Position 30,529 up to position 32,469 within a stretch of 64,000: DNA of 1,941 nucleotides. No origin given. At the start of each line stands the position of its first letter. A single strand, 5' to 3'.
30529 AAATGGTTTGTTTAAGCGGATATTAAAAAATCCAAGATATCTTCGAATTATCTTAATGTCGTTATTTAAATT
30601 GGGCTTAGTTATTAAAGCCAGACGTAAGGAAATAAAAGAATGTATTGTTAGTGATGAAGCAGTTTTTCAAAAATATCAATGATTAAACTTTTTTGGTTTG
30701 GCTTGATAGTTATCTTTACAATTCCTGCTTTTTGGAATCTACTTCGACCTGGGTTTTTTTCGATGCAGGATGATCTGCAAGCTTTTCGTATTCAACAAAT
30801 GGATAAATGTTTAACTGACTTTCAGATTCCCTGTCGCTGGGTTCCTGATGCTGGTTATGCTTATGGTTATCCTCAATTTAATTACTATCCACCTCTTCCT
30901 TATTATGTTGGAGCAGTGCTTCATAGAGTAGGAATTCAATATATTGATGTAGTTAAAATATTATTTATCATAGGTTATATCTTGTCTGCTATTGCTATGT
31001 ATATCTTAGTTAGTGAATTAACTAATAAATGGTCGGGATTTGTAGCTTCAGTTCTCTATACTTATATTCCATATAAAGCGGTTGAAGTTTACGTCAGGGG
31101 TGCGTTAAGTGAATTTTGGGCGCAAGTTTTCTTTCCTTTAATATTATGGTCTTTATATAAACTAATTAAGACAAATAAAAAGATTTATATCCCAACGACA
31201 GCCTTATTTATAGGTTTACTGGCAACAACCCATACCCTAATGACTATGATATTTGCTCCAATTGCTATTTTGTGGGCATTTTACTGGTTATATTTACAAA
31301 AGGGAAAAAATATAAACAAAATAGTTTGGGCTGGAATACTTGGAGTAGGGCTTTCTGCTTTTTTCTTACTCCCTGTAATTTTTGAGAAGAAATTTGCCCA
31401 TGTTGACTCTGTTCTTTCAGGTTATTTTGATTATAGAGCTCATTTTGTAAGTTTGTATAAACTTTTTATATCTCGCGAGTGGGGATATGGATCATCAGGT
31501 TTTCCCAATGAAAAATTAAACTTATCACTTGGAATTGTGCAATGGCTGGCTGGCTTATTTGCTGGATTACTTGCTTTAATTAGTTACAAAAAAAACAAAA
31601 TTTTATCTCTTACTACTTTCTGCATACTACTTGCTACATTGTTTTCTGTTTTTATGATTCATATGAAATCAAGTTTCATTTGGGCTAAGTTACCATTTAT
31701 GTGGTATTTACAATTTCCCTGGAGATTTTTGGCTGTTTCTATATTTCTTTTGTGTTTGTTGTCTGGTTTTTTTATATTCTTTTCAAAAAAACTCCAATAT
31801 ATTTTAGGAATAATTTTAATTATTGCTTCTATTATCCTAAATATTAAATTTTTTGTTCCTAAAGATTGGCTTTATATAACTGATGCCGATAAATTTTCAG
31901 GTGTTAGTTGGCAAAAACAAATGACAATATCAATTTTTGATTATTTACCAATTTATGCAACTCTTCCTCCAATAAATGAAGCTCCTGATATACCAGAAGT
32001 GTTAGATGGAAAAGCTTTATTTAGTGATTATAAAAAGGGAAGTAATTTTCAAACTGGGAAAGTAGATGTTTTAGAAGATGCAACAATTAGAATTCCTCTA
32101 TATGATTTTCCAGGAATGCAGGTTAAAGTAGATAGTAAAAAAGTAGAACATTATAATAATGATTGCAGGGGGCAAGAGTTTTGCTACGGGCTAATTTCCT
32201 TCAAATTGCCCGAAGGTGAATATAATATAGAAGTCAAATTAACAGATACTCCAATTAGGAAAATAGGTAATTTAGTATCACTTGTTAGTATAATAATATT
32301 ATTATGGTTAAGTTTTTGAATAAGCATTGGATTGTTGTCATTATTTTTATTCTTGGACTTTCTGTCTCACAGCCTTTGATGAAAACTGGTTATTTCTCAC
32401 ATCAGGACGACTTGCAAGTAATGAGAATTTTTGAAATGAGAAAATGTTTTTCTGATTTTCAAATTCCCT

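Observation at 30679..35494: Family B triplet: GT-C-like proteins with an H/MQDDL (Asp-Asp) first-loop motif and a conserved PCRWVPD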

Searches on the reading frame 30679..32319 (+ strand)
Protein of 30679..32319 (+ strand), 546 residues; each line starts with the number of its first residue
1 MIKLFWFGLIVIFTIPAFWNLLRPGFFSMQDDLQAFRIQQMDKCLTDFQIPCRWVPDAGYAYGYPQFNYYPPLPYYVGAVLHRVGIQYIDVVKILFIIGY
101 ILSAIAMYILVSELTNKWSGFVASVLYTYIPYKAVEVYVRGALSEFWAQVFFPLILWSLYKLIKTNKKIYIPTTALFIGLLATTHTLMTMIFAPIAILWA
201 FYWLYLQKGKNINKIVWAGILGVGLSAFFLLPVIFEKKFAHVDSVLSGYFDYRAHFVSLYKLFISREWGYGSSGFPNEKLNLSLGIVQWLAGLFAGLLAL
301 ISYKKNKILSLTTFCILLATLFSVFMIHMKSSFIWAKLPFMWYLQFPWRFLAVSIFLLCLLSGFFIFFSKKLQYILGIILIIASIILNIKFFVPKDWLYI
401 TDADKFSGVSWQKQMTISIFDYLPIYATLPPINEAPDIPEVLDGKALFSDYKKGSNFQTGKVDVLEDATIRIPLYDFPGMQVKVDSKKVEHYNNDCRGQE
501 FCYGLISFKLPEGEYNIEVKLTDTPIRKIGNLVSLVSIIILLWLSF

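Call 3: search_protein_families(library=pfam, proteins=[window:30679-32319:+], max_evalue=0.1)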
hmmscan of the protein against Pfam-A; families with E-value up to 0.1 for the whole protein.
window:30679-32319:+ (546 aa): 2 families
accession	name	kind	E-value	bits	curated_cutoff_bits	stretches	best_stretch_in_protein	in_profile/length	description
PF10131.15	PTPS_related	-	3.7e-09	36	26.4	1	67-386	1-304/621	6-pyruvoyl-tetrahydropterin synthase related domain; membrane protein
PF13231.12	PMT_2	-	0.0085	16.7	26.1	1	71-227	3-153/160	Dolichyl-phosphate-mannose-protein mannosyltransferase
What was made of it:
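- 30679..32319 (+): B1: 546-aa GT-C membrane glycosyltransferase of the PF10131 family. PF10131 scores 36 bits against a cut-off of 26.4 (call 3).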

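Call 4: search_protein_families(library=ncbifam, proteins=[window:30679-32319:+], max_evalue=0.1)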
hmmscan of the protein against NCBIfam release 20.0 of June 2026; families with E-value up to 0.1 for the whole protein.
window:30679-32319:+ (546 aa): 0 families

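Call 9: find_homologous_proteins(query=window:30679-32316:+, max_evalue=0.001)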
Query window:30679-32316:+ (546 aa): 2266 proteins with E <= 0.001 among 8000 candidates; the best 120 are listed.
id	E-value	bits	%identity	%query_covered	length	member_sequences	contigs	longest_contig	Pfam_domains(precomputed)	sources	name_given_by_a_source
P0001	0.0e+0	1234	100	100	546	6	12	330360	PF10131.16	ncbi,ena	ncbi:MAG: 6-pyruvoyl-tetrahydropterin synthase-related protein [Patescibacteria group bacterium]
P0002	0.0e+0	1038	82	97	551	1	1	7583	PF10131.16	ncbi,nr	ncbi:MAG: 6-pyruvoyl-tetrahydropterin synthase-related protein [Candidatus Woesebacteria bacterium]|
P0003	0.0e+0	1029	86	92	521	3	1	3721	PF10131.16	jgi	jgi:hypothetical protein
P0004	7.1e-290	981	76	97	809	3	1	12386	PF13712.13,PF13641.13,PF00535.33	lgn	-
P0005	4.3e-289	978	77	100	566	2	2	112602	-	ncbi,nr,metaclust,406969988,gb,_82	ncbi:MAG: hypothetical protein ACD_26C00034G0082 [uncultured bacterium]|nr:MAG: hypothetical protein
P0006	5.1e-289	978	77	100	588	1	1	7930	PF10131.16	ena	-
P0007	1.3e-288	977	78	100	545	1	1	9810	PF10131.16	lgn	-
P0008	8.2e-288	974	79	98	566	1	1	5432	PF10131.16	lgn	-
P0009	4.5e-286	968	77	99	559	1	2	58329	-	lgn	-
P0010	5.4e-285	965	75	99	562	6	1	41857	-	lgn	-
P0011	4.0e-284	962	74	99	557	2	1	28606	-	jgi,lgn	-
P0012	2.1e-283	959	78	98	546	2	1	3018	PF10131.16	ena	-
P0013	3.9e-283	959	76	98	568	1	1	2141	PF10131.16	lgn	-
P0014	7.6e-280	948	74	97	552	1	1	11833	-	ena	-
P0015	9.1e-280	947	74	97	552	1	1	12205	-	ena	-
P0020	1.1e-274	931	74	98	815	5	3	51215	PF10131.16,PF13641.13,PF00535.33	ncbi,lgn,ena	ncbi:MAG: glycosyltransferase [Patescibacteria group bacterium]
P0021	2.9e-274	929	72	99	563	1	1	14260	PF10131.16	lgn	-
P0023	1.7e-273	927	74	99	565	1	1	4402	PF10131.16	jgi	-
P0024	4.0e-271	919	73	98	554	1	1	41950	PF10131.16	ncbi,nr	ncbi:MAG: hypothetical protein QMD92_00355 [bacterium]|nr:hypothetical protein [bacterium]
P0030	4.5e-265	899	71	100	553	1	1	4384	PF10131.16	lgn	-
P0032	2.3e-264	897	71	99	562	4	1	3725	PF10131.16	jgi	jgi:hypothetical protein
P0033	3.4e-264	896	70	97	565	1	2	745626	PF10131.16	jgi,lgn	jgi:hypothetical protein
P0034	1.3e-263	894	69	99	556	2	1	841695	PF10131.16,PF09586.17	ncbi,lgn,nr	ncbi:MAG: 6-pyruvoyl-tetrahydropterin synthase-related protein [bacterium]|nr:MAG: 6-pyruvoyl-tetrah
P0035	1.8e-263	894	72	97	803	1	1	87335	PF10131.16,PF13641.13,PF00535.33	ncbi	-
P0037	6.0e-263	892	70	99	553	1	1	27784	PF10131.16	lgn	-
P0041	4.6e-262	889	70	100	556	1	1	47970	PF10131.16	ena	-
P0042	6.0e-262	889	70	100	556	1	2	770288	PF10131.16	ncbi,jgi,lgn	-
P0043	1.5e-261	887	70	100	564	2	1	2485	PF10131.16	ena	-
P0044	3.7e-261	886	68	99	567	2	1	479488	PF10131.16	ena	-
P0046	9.5e-261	885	70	99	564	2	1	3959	PF10131.16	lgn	-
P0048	3.8e-260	883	70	100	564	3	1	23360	PF10131.16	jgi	-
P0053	1.4e-259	881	71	98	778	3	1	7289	PF10131.16,PF13641.13,PF00535.33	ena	-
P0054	1.7e-259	881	70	96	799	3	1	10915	PF13712.13,PF13632.13,PF10131.16,PF13641.13,PF00535.33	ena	-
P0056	7.4e-259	878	70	96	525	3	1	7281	PF10131.16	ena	-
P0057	1.2e-258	878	68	100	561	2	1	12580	PF10131.16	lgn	-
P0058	2.2e-258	877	71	96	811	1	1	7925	PF10131.16,PF13641.13,PF00535.33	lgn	-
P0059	5.0e-258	876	69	98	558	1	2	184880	PF10131.16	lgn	-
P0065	1.6e-255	867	68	99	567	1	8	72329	PF10131.16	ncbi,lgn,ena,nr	ncbi:hypothetical protein ISR94_01310 [Candidatus Microgenomates bacterium]|nr:hypothetical protein 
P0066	2.4e-255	867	68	98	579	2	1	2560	PF09586.17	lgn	-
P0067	5.9e-255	866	68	99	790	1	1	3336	PF13712.13,PF13632.13,PF10131.16,PF13641.13,PF00535.33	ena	-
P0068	7.8e-255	865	68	96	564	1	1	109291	PF09586.17,PF13231.13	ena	-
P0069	7.9e-255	865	69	100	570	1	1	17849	PF10131.16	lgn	-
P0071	3.7e-254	863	69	98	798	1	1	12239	PF10131.16,PF13641.13,PF00535.33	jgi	jgi:GT2 family glycosyltransferase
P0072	7.1e-254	862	68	99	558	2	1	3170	PF10131.16,PF09586.17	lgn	-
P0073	1.1e-253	861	70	98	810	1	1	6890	PF10131.16,PF13641.13,PF00535.33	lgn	-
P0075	1.3e-253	861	68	98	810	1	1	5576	PF10131.16,PF13641.13,PF00535.33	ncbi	-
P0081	2.7e-252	857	66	98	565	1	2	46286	PF10131.16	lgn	-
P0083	4.8e-252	856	67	97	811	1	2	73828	PF13632.13,PF10111.15,PF13641.13,PF09586.17,PF00535.33,PF13231.13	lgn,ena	-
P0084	2.1e-251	854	66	97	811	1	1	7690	PF10111.15,PF13641.13,PF09586.17,PF00535.33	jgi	jgi:GT2 family glycosyltransferase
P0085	2.2e-251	854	67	98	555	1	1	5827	PF10131.16,PF09586.17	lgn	-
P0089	2.0e-250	851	68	96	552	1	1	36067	PF10131.16,PF13231.13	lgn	-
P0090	3.3e-250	850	67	99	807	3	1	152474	PF13632.13,PF10131.16,PF13641.13,PF00535.33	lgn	-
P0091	3.5e-250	850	68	99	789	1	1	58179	PF13712.13,PF13632.13,PF10131.16,PF13641.13,PF00535.33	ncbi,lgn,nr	ncbi:MAG TPA: glycosyltransferase [Patescibacteria group bacterium]|nr:glycosyltransferase [Patescib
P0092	5.5e-250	849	67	96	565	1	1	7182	PF09586.17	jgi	jgi:uncharacterized membrane protein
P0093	7.5e-250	849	67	98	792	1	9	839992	PF13712.13,PF10131.16,PF13641.13,PF00535.33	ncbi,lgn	-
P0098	1.8e-249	847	67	96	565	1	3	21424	PF10131.16,PF09586.17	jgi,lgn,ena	jgi:uncharacterized membrane protein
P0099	3.1e-249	847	68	97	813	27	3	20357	PF10131.16,PF13641.13,PF00535.33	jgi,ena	-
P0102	8.3e-249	845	67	96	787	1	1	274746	PF13632.13,PF13641.13,PF09586.17,PF00535.33,PF13231.13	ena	-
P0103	1.1e-248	845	68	96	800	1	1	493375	PF13712.13,PF13632.13,PF10111.15,PF13641.13,PF09586.17,PF00535.33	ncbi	-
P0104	2.5e-248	844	66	99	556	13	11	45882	PF10131.16,PF09586.17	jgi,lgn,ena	-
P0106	2.9e-248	843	66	97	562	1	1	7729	PF10131.16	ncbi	-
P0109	9.3e-248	842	66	98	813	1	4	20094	PF13641.13,PF09586.17,PF00535.33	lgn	-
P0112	1.8e-247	841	68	96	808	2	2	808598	PF13641.13,PF09586.17,PF00535.33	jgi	jgi:GT2 family glycosyltransferase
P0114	2.2e-247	841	67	97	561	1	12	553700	PF09586.17,PF13231.13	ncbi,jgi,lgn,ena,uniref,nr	ncbi:MAG: hypothetical protein UT58_C0001G0029 [Microgenomates group bacterium GW2011_GWC1_39_7b]|un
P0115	3.5e-247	840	66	97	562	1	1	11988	PF10131.16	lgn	-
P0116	4.8e-247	839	66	98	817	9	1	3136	PF10131.16,PF13641.13,PF00535.33,PF13231.13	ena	-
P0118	6.0e-247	839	65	99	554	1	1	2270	PF10131.16,PF13231.13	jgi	jgi:hypothetical protein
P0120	9.9e-247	838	66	99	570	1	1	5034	PF10131.16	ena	-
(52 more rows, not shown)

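Call 10: search_solved_structures(query=A1, max_evalue=10, show_alignments=2)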
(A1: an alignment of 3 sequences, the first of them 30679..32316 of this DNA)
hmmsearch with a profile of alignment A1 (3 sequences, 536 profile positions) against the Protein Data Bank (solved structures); distinct sequences matched with E-value up to 10: 1.
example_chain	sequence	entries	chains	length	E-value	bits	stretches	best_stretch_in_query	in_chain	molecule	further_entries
36cd_A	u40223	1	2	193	1.5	10.6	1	23-69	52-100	CAT2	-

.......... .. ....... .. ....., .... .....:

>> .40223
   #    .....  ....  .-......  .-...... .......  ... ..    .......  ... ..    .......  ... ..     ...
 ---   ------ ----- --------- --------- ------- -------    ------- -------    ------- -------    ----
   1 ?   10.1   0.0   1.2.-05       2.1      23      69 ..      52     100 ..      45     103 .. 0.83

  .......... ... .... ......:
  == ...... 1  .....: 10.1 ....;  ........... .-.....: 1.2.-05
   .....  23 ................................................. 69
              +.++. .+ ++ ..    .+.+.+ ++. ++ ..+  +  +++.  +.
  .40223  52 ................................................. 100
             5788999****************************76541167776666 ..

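Call 25: find_encoding_contigs(protein=P0034, flank=10000, max_places=2)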
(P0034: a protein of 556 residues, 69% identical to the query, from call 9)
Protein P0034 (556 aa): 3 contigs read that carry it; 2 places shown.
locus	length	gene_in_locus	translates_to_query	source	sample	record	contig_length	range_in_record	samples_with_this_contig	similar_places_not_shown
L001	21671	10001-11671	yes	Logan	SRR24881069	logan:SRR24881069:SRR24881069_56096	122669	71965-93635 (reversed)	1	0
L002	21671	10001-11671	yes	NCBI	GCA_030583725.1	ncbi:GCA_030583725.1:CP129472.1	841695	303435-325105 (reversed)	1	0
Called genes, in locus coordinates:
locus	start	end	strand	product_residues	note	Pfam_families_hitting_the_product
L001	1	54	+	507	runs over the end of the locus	PF02366:PMT (weak), PF13231:PMT_2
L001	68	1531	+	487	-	PF01943:Polysacc_synt, PF13440:Polysacc_synt_3, PF03023:MurJ (weak)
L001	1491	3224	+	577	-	-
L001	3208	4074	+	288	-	PF13489:Methyltransf_23, PF13847:Methyltransf_31, PF08241:Methyltransf_11, PF08242:Methyltransf_12 (weak)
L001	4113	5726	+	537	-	-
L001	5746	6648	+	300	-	PF00535:Glycos_transf_2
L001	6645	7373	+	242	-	PF00535:Glycos_transf_2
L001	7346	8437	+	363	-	PF00534:Glycos_transf_1, PF13692:Glyco_trans_1_4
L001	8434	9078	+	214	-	PF05401:NodS, PF01209:Ubie_methyltran, PF13489:Methyltransf_23, PF05219:DREV (weak), PF13847:Methyltransf_31, PF08241:Methyltransf_11, PF08242:Methyltransf_12, PF13649:Methyltransf_25, +6 more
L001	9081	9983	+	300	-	PF00535:Glycos_transf_2, PF10111:Glyco_tranf_2_2 (faint), PF13641:Glyco_tranf_2_3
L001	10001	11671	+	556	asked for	PF09586:YfhO (faint), PF10131:PTPS_related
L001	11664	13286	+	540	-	-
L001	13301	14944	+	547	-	PF13231:PMT_2 (weak)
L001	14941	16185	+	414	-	PF09594:GT87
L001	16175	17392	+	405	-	-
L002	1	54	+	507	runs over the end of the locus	PF02366:PMT (weak), PF13231:PMT_2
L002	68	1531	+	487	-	PF01943:Polysacc_synt, PF13440:Polysacc_synt_3, PF03023:MurJ (weak)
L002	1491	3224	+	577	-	-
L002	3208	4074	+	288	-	PF13489:Methyltransf_23, PF13847:Methyltransf_31, PF08241:Methyltransf_11, PF08242:Methyltransf_12 (weak)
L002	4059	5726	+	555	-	-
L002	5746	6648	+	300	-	PF00535:Glycos_transf_2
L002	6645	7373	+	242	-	PF00535:Glycos_transf_2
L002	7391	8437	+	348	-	PF00534:Glycos_transf_1, PF13692:Glyco_trans_1_4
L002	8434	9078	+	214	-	PF05401:NodS, PF01209:Ubie_methyltran, PF13489:Methyltransf_23, PF05219:DREV (weak), PF13847:Methyltransf_31, PF08241:Methyltransf_11, PF08242:Methyltransf_12, PF13649:Methyltransf_25, +6 more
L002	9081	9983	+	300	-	PF00535:Glycos_transf_2, PF10111:Glyco_tranf_2_2 (faint), PF13641:Glyco_tranf_2_3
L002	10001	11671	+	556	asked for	PF09586:YfhO (faint), PF10131:PTPS_related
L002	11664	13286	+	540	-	-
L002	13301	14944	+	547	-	PF13231:PMT_2 (weak)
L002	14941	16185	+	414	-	PF09594:GT87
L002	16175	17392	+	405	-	-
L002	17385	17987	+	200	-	-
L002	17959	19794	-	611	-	-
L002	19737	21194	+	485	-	PF13231:PMT_2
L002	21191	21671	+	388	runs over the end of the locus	PF13231:PMT_2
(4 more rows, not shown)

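Call 26: find_encoding_contigs(protein=P0093, flank=10000, max_places=2)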
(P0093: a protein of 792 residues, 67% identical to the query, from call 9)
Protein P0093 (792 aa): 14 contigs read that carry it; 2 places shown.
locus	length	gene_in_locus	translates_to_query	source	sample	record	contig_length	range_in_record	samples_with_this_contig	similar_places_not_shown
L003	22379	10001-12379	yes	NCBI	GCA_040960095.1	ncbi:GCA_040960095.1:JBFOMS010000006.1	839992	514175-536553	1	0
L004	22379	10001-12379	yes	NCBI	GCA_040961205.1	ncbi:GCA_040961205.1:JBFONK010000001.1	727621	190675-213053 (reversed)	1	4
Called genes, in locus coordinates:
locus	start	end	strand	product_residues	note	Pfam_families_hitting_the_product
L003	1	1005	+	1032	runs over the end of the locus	PF13231:PMT_2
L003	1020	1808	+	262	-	PF00535:Glycos_transf_2, PF10111:Glyco_tranf_2_2 (weak)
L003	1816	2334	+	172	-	-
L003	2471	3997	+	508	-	PF02366:PMT, PF13231:PMT_2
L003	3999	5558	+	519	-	PF01943:Polysacc_synt, PF13440:Polysacc_synt_3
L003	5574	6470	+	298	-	PF00535:Glycos_transf_2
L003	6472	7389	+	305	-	PF00535:Glycos_transf_2, PF13641:Glyco_tranf_2_3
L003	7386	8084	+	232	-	-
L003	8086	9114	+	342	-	PF13439:Glyco_transf_4 (weak), PF00534:Glycos_transf_1, PF13692:Glyco_trans_1_4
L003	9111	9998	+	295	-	PF00535:Glycos_transf_2, PF10111:Glyco_tranf_2_2 (weak), PF13641:Glyco_tranf_2_3 (weak), PF13632:Glyco_trans_2_3 (weak)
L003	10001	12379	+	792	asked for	PF13641:Glyco_tranf_2_3, PF13712:Glyco_tranf_2_5 (weak), PF00535:Glycos_transf_2, PF10131:PTPS_related (weak)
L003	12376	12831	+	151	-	-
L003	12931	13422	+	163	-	PF01371:Trp_repressor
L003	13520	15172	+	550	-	PF10131:PTPS_related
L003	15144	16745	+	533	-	-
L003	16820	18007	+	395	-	PF09594:GT87 (weak), PF05007:Mannosyl_trans (weak)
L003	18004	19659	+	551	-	-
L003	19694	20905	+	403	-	PF09594:GT87 (weak)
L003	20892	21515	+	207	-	-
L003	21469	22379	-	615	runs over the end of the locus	-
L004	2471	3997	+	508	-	PF02366:PMT, PF13231:PMT_2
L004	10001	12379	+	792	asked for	PF13641:Glyco_tranf_2_3, PF13712:Glyco_tranf_2_5 (weak), PF00535:Glycos_transf_2, PF10131:PTPS_related (weak)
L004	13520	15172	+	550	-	PF10131:PTPS_related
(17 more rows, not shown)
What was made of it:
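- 29774..30682 (+): Adjacent GT2 glycosyltransferase (302 aa) whose stop overlaps the B1 start by 4 nt; a conserved upstream neighbour. It holds the same position in L002 and L003 (calls 25, 26).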

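Call 27: predict_structure(alignment_id=A2)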
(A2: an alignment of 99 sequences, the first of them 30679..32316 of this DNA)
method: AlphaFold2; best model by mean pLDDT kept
length: 546 residues; sequences in the alignment: 99
mean_pLDDT: 89.6   pTM: 0.91
mean pLDDT of the five models: 89.6, 88.8, 88.3, 87.9, 87.2
residues with pLDDT >= 90: 353; 70-90: 154; 50-70: 29; < 50: 10
segments of 3 or more residues with pLDDT < 50: 245-249, 273-276
pLDDT, mean of each block of 10 residues (from residue 1): 90 96 78 80 88 77 83 94 94 96 99 98 98 87 91 99 96 98 93 97 96 97 96 88 55 81 74 53 89 98 97 98 94 88 83 97 98 98 95 86 83 63 80 84 95 90 97 92 96 84 91 97 94 97 94
secondary structure, 60 per line:
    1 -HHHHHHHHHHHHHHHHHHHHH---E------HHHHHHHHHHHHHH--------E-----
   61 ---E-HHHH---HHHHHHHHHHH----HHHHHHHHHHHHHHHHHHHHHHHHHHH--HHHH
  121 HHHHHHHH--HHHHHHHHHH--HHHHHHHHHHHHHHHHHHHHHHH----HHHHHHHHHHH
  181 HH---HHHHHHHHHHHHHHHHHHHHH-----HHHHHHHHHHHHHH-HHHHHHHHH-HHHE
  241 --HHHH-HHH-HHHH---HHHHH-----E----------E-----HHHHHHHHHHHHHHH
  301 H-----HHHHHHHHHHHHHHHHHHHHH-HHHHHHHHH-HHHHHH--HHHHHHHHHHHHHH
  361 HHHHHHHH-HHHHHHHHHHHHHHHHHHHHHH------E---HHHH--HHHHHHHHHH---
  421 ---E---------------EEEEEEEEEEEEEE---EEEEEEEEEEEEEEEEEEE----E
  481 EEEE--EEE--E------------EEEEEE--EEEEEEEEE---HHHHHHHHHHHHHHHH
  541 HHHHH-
elements in order: H2-22 H33-46 H66-69 H73-83 H88-114 H117-128 H131-140 H143-165 H170-182 H186-206 H212-225 H227-235 H243-246 H252-255 H259-263 H286-301 H307-327 H329-337 H339-344 H347-368 H370-391 H402-405 H408-417 E440-453 E457-475 E480-484 E487-489 E505-510 E513-521 H525-545
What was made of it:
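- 30679..32319 (+): The AlphaFold model has pLDDT 89.6 (call 27).
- On GT-C glycosyltransferase superfamily (Pfam clan CL0111): The AlphaFold model of B1 has 12 membrane-length helices (call 27).
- On YfhO family (PF09586): Residues 392-524 lie between TM11 and TM12 (call 27).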
